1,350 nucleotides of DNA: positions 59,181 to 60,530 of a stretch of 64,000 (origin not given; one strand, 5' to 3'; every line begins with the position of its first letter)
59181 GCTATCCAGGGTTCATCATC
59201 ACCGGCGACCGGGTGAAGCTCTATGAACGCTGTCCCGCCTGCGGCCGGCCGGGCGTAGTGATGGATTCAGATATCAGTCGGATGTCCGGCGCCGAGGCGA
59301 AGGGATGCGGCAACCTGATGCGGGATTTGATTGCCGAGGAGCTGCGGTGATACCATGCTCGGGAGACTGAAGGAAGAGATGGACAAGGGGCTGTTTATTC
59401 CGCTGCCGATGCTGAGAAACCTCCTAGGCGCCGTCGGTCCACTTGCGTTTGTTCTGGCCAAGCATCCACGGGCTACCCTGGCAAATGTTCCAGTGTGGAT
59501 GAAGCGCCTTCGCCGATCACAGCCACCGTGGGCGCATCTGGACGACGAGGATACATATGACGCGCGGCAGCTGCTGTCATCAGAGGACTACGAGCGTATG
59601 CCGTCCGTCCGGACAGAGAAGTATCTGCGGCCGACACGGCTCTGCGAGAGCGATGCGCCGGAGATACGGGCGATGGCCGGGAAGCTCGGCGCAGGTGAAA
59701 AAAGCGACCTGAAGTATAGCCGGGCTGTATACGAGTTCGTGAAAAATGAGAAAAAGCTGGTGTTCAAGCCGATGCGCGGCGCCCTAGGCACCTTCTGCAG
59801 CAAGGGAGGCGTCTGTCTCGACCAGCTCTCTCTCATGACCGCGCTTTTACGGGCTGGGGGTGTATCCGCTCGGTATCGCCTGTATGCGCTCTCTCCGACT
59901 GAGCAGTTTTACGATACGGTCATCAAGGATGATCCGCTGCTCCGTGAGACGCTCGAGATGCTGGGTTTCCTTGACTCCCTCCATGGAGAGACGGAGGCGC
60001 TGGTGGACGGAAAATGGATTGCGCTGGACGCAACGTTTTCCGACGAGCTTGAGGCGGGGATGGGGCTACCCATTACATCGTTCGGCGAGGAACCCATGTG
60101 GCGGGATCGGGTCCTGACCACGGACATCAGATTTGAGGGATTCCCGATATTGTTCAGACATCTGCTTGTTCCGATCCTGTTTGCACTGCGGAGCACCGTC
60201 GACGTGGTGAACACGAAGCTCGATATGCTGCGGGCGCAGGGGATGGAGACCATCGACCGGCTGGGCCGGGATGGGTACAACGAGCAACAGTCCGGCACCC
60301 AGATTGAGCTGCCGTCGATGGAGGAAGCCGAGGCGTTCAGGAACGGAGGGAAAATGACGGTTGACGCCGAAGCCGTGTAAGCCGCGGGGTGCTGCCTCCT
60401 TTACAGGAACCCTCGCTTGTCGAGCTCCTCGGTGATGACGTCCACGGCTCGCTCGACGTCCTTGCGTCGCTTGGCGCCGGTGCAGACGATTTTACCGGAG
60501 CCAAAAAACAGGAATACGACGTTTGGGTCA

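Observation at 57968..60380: Adenylate-forming (LuxE/PaaK/F390-synthetase-like) enzyme translationally coupled to a transglutaminase-like protein, with a second transglutaminase paralogue 14 kb away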

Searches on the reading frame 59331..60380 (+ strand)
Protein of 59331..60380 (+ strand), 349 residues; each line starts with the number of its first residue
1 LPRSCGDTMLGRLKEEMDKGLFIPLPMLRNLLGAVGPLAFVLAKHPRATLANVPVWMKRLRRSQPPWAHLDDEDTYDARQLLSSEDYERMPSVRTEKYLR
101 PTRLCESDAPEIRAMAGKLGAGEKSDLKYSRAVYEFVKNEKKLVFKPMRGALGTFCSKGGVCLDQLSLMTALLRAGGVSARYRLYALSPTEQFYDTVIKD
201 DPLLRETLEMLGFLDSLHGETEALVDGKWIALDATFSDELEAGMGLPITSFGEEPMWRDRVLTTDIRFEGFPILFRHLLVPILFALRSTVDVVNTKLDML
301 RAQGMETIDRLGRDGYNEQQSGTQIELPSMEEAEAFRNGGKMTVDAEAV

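Call 3: search_protein_families(library=pfam, proteins=[window:59331-60380:+], max_evalue=0.1)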
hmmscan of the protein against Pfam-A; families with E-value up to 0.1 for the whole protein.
window:59331-60380:+ (349 aa): 1 family
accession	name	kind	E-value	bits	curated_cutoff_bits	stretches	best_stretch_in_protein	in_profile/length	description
PF01841.26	Transglut_core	-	7.4e-08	33.1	23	1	114-234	2-108/108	Transglutaminase-like superfamily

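Call 4: search_protein_families(library=ncbifam, proteins=[window:59331-60380:+], max_evalue=0.1)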
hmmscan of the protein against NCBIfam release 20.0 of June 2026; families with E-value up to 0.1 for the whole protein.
window:59331-60380:+ (349 aa): 0 families

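Call 10: find_homologous_proteins(query=window:59355-60380:+, max_evalue=0.00001)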
Query window:59355-60380:+ (341 aa): 78 proteins with E <= 0.00001 among 5126 candidates.
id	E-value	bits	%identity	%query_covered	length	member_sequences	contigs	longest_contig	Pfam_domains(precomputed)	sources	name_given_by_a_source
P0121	2.1e-225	765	100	100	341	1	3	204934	PF01841.26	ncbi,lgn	-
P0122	2.5e-191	653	85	100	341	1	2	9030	PF01841.26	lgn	-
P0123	3.3e-189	646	84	100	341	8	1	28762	PF01841.26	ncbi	ncbi:MAG: transglutaminase-like domain-containing protein [Thermoplasmatota archaeon]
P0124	1.3e-186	638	83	100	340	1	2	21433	PF01841.26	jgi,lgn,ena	jgi:hypothetical protein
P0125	4.3e-180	616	82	98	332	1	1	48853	PF01841.26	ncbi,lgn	-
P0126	1.8e-154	532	67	100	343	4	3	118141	PF01841.26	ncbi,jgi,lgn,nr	ncbi:MAG: transglutaminase family protein [Candidatus Thermoplasmatota archaeon]|nr:transglutaminase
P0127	1.9e-151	522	65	100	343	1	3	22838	PF01841.26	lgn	-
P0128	2.2e-141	489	60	100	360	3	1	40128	PF01841.26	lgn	-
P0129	4.8e-141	488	63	96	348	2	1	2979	PF01841.26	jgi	-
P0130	3.1e-140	485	61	97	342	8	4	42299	PF01841.26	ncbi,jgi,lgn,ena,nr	ncbi:hypothetical protein B6U81_04890 [Thermoplasmatales archaeon ex4484_30]|nr:MAG: hypothetical pr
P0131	1.6e-137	477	60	97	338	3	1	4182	PF01841.26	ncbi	-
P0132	1.8e-135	470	61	96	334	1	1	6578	PF01841.26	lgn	-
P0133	3.3e-130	453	60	95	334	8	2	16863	PF01841.26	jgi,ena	-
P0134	6.9e-126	438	58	96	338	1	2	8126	PF01841.26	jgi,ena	-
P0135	8.4e-126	438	58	95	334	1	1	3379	PF01841.26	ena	-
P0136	2.2e-125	437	58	95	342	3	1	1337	PF01841.26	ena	-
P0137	2.3e-124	433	57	97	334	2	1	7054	PF01841.26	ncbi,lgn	-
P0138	2.8e-124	433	58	96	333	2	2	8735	PF01841.26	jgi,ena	-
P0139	6.5e-123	429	58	95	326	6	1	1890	PF01841.26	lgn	-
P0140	1.5e-121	424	55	96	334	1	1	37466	PF01841.26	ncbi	-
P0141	3.4e-121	423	56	98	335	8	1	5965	PF01841.26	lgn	-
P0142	6.5e-121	422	55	99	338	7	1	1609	PF01841.26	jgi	jgi:transglutaminase-like putative cysteine protease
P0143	9.0e-120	418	55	96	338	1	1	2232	PF01841.26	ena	-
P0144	1.9e-119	417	56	96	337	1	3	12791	PF01841.26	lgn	-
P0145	5.8e-119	416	55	97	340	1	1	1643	PF01841.26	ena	-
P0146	1.5e-118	414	55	96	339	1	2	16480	PF01841.26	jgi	-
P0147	3.7e-118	413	56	95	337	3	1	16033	PF01841.26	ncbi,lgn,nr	ncbi:MAG TPA: transglutaminase family protein [Thermoplasmatales archaeon]|nr:transglutaminase famil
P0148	6.1e-118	412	55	96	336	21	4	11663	PF01841.26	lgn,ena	-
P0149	5.4e-117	409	56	95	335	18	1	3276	PF01841.26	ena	-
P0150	1.0e-116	408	53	99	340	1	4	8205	PF01841.26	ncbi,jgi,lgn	-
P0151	1.5e-116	408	54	97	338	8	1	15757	PF01841.26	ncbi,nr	ncbi:MAG: transglutaminase family protein [Thermoplasmata archaeon]|nr:transglutaminase family prote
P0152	4.4e-116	406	53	98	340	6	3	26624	PF01841.26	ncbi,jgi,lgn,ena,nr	ncbi:MAG: hypothetical protein DRN33_00895 [Thermoplasmata archaeon]|nr:MAG: hypothetical protein DR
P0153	5.3e-116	406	54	96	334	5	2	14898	PF01841.26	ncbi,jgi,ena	-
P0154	2.2e-115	404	53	97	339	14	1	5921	PF01841.26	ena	-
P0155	1.5e-114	401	53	97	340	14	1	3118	PF01841.26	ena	-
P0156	6.2e-114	399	52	97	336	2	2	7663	PF01841.26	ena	-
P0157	1.3e-111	391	52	98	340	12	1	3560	PF01841.26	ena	-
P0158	2.7e-111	390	53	97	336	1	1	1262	PF01841.26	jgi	jgi:hypothetical protein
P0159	2.7e-111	390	52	96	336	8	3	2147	PF01841.26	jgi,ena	-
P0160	1.7e-110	388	52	97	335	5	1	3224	PF01841.26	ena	-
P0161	6.8e-109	382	52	97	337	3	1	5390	PF01841.26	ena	-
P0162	6.8e-108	379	50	96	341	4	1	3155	PF01841.26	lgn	-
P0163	2.4e-107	377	51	98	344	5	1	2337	PF01841.26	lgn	-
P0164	3.6e-107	377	50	96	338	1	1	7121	PF01841.26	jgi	jgi:transglutaminase-like putative cysteine protease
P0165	2.9e-106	374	51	98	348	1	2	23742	PF01841.26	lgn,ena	-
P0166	4.4e-106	373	51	96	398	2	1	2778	PF01841.26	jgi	-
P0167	5.3e-106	373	50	96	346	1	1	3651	PF01841.26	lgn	-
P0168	1.3e-105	372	49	99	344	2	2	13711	PF01841.26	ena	-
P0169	2.1e-105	371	51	93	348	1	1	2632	PF01841.26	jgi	jgi:hypothetical protein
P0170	3.5e-105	370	50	96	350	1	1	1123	PF01841.26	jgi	jgi:hypothetical protein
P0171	7.9e-105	369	50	96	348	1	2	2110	PF01841.26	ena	-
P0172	1.4e-104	368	51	97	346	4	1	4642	PF01841.26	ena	-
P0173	7.1e-104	366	50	96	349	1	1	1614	PF01841.26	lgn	-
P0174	1.1e-103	365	51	97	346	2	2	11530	PF01841.26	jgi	jgi:hypothetical protein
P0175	1.3e-103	365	50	96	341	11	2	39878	PF01841.26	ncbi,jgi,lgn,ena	-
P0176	1.9e-103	365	51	96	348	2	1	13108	PF01841.26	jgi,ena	-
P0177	3.3e-103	364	50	93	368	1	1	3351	PF01841.26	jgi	-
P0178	3.6e-103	364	51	95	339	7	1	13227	PF01841.26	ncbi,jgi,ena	-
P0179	8.2e-103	362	48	95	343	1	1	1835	PF01841.26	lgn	-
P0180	1.3e-102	362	49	96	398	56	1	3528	PF01841.26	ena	-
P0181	2.1e-102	361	49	96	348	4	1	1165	PF01841.26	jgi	jgi:hypothetical protein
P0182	2.4e-102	361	49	96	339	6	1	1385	PF01841.26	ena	-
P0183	2.7e-102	361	49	96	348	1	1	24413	PF01841.26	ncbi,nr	ncbi:MAG: transglutaminase family protein [Candidatus Thermoplasmatota archaeon]|nr:transglutaminase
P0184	6.2e-102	360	50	96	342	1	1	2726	PF01841.26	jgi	jgi:hypothetical protein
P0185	1.0e-101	359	48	97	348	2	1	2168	PF01841.26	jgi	jgi:hypothetical protein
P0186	1.1e-101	359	48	96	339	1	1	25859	PF01841.26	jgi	-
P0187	2.5e-101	358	49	96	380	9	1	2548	PF01841.26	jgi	-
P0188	2.8e-101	357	49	93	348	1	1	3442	PF01841.26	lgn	-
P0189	3.7e-101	357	49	97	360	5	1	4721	PF01841.26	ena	-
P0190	2.7e-100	354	55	84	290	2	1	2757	PF01841.26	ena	-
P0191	5.3e-98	347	48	96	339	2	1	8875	PF01841.26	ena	-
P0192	2.2e-93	332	54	79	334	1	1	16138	PF01841.26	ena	-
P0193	1.7e-85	306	49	82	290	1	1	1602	PF01841.26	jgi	jgi:hypothetical protein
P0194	4.9e-72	261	60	56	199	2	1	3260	PF01841.26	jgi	jgi:hypothetical protein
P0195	1.3e-71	260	40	98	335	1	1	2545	PF01841.26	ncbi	-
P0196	2.0e-40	157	37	72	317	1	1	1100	PF01841.26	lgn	-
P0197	6.0e-37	146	36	71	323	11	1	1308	PF01841.26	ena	-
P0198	9.5e-37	145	38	66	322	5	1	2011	PF01841.26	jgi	-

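Call 15: search_solved_structures(query=window:59355-60380:+, max_evalue=1, show_alignments=2)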
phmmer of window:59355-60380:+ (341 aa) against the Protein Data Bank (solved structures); distinct sequences matched with E-value up to 1: 1.
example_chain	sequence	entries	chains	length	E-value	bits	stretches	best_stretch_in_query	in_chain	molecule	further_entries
3isr_A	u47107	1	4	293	0.12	15.1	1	89-176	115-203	Transglutaminase-like enzymes, putative cysteine protease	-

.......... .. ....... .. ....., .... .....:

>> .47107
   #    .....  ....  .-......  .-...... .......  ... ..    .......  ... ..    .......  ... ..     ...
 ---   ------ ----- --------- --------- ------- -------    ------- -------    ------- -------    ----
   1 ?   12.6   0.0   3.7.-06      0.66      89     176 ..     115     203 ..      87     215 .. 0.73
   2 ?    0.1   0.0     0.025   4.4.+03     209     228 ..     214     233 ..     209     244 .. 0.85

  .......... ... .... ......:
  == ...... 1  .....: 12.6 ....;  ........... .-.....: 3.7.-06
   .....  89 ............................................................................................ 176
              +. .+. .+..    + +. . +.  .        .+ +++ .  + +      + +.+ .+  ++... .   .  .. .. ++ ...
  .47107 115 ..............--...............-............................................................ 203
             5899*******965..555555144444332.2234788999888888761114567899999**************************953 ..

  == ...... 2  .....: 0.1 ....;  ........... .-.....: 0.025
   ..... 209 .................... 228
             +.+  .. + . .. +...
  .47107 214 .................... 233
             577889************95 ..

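Call 25: predict_structure(alignment_id=A2)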
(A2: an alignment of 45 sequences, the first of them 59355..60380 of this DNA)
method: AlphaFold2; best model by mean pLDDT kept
length: 341 residues; sequences in the alignment: 45
mean_pLDDT: 87.2   pTM: 0.87
mean pLDDT of the five models: 87.2, 83.5, 82.5, 82.3, 80.4
residues with pLDDT >= 90: 191; 70-90: 114; 50-70: 22; < 50: 14
segments of 3 or more residues with pLDDT < 50: 331-341
pLDDT, mean of each block of 10 residues (from residue 1): 81 84 81 85 89 92 93 97 96 96 99 97 98 95 97 96 99 91 82 81 67 96 96 94 90 84 88 86 91 96 93 63 52 41 35
secondary structure, 60 per line:
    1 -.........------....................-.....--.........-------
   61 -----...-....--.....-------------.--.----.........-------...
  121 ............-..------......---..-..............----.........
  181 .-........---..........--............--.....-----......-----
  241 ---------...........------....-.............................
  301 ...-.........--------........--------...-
elements in order: H2-10 H17-36 H38-42 H45-53 H70-73 H76-80 H102-110 H118-132 H142-147 H154-167 E172-181 H183-190 H194-203 E206-217 E220-224 H230-235 E250-260 H267-270 H272-303 H305-313 H322-329

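Call 27: fold_search(model_id=the predicted structure, library=pdb)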
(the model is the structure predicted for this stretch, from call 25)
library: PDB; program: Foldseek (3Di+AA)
matches with E <= 10: 174; with E <= 0.001: 3
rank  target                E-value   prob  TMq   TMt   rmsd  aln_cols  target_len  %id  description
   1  3isr_A                2.5e-06  1.00  0.31  0.37   8.6       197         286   21  The Crystal Structure of a Putative Cysteine Protease from Cytophaga hutchinsonii to 1.9A (released 2009-09-08)
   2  3isr_C                8.0e-06  1.00  0.31  0.37   9.6       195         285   20  The Crystal Structure of a Putative Cysteine Protease from Cytophaga hutchinsonii to 1.9A (released 2009-09-08)
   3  3isr_B                1.2e-05  1.00  0.30  0.35   7.0       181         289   23  The Crystal Structure of a Putative Cysteine Protease from Cytophaga hutchinsonii to 1.9A (released 2009-09-08)
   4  3kd4_A                1.8e-03  1.00  0.26  0.18   9.6       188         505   19  CRYSTAL STRUCTURE OF A PUTATIVE PROTEASE (BDI_1141) FROM PARABACTEROIDES DISTASONIS ATCC 8503 AT 2.00 A RESOLUTION (released 2009-11-24)
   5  3s3j_A                1.8e-03  1.00  0.24  0.14  12.4       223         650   14  Transglutaminase 2 in complex with a novel inhibitor (released 2012-06-06)
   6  9bc2_A                3.3e-03  1.00  0.28  0.16  10.5       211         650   13  Transglutaminase 2 - Open State (released 2024-07-03)
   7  2q3z_A                3.3e-03  0.99  0.26  0.15  14.0       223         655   13  Transglutaminase 2 undergoes large conformational change upon activation (released 2007-10-23)
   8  9crn                  6.5e-03  1.00  0.27  0.26   3.1       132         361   11  Crystal structure of Streptococcus pyogenes TglA (released 2024-08-14)
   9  4kty_B                1.3e-02  0.92  0.25  0.14  14.9       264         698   14  Fibrin-stabilizing factor with a bound ligand (released 2013-12-04)
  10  5mhl_B                1.6e-02  0.90  0.25  0.14  14.8       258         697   16  FXIIIa in complex with the inhibitor Mi0621 (released 2017-12-20)
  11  5mhm_B                2.0e-02  0.89  0.25  0.14  14.5       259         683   15  FXIIIa in complex with the inhibitor ZED1630 (released 2017-12-20)
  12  5mhl_A                2.1e-02  0.89  0.25  0.14  15.1       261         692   13  FXIIIa in complex with the inhibitor Mi0621 (released 2017-12-20)
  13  6g4h                  2.3e-02  1.00  0.27  0.32   9.3       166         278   16  Crystal structure of the periplasmic domain of TgpA from Pseudomonas aeruginosa bound to ethylmercury (released 2019-04-10)
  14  8osv                  2.3e-02  0.99  0.16  0.22   5.3       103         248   18  Structural and functional studies of geldanamycin amide synthase ShGdmF (released 2024-05-01)
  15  6cfi_A                2.4e-02  0.28  0.18  0.14  19.4       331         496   14  Crystal structure of Rad4-Rad23 bound to a 6-4 photoproduct UV lesion (released 2019-02-27)
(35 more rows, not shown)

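Call 49: search_protein_families(library=padloc, proteins=[window:59355-60380:+], max_evalue=0.01)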
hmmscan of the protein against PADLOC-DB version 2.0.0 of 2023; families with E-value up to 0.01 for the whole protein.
window:59355-60380:+ (341 aa): 0 families

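Call 55: search_protein_representatives(alignment_id=A2)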
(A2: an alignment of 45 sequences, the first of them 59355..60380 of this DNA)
Query: 45 sequences, 339 profile positions. Proteins with E-value up to 0.001 (for the whole library): 6149; up to 1e-10: 583; up to 1e-30: 65. The best 150 are listed.
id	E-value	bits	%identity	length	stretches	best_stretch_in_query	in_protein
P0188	4.6e-149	512.4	-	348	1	10-337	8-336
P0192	9.6e-128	442.3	-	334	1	32-288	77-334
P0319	3.7e-115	400.9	-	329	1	15-336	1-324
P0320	2.1e-97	342.5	-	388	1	2-331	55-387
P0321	8.4e-92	324.1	-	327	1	1-324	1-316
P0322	2.4e-88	312.7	-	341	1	1-333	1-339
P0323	2.6e-84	299.5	-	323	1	2-331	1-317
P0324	6.9e-74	265.2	-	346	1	1-332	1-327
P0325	4.0e-71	256.2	-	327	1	6-323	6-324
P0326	2.6e-70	253.5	-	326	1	7-322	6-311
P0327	4.3e-70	252.7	-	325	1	49-324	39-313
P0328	4.3e-70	252.7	-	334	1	2-320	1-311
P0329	2.5e-62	227.2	-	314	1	1-322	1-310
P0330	3.3e-62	226.8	-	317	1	85-326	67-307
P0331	4.0e-62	226.6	-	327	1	17-324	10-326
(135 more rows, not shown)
